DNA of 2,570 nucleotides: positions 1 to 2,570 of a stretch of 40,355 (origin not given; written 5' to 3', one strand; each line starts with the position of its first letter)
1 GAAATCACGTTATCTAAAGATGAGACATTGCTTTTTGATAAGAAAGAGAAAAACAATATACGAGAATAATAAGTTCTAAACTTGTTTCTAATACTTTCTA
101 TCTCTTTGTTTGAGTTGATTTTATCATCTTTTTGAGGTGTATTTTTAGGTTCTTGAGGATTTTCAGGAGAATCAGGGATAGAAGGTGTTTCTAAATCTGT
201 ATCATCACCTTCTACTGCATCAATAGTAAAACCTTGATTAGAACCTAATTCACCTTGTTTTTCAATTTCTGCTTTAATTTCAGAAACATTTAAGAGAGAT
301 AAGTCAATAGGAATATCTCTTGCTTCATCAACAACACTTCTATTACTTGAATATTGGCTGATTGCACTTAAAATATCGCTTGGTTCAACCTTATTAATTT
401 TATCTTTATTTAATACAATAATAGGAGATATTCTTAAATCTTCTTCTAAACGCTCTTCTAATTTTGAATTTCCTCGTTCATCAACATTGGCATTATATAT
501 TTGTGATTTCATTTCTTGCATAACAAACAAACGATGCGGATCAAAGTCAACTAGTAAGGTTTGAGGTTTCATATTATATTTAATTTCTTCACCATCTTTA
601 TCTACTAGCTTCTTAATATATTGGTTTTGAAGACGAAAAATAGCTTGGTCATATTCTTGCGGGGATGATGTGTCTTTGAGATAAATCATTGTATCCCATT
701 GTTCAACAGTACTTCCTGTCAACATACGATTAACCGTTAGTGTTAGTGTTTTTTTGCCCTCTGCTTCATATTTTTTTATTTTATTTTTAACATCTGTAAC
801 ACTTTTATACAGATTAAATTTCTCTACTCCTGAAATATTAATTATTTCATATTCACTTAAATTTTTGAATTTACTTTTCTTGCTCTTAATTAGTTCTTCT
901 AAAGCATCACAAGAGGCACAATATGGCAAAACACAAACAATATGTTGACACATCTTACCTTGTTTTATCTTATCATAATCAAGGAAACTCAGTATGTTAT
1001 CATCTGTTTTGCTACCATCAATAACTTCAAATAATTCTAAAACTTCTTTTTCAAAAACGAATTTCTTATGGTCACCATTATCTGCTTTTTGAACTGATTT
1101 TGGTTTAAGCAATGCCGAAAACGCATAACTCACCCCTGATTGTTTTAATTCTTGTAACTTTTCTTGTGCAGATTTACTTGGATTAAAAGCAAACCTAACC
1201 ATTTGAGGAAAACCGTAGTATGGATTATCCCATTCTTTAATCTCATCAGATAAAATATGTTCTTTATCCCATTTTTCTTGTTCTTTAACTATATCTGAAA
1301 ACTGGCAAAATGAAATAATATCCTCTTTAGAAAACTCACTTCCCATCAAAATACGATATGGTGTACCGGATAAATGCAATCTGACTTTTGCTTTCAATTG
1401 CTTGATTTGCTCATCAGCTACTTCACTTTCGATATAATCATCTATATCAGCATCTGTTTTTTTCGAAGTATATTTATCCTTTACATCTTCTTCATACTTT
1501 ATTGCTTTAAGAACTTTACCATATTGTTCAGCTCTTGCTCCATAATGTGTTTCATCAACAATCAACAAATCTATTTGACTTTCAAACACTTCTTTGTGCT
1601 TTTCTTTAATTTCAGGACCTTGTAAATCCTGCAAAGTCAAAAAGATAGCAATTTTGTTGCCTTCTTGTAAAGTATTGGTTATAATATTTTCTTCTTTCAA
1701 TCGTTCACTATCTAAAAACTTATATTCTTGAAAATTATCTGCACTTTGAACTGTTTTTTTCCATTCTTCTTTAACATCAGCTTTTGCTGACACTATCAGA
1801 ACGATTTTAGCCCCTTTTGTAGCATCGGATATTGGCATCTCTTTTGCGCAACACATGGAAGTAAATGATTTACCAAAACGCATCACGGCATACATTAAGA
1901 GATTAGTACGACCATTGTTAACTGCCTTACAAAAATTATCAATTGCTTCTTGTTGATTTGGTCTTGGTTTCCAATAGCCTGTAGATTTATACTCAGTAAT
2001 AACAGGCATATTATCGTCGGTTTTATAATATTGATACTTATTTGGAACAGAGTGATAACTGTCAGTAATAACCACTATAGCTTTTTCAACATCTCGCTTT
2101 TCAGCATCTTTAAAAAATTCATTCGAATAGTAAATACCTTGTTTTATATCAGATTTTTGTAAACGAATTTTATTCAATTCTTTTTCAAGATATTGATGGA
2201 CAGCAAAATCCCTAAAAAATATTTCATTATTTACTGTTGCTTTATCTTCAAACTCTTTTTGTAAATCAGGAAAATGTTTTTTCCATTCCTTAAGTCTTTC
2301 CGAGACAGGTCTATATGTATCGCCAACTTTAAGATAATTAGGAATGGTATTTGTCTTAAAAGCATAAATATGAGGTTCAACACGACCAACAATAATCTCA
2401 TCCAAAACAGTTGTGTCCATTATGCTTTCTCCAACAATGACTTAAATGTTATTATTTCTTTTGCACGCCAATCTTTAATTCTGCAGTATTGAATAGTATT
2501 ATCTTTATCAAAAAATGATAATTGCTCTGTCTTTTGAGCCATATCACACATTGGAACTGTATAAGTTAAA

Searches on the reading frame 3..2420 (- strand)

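Call 21: search_protein_families(library=pfam, proteins=[window:3-2420:-])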
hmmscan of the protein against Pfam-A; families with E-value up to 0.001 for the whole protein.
window:3-2420:- (806 aa): 2 families
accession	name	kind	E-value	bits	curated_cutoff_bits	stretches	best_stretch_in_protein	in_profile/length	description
PF04851.21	ResIII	-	2e-14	54.3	22.5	1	151-308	3-151/164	Type III restriction enzyme, res subunit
PF10544.15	T5orf172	-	1.9e-06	28.8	20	1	17-115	2-97/101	T5orf172 domain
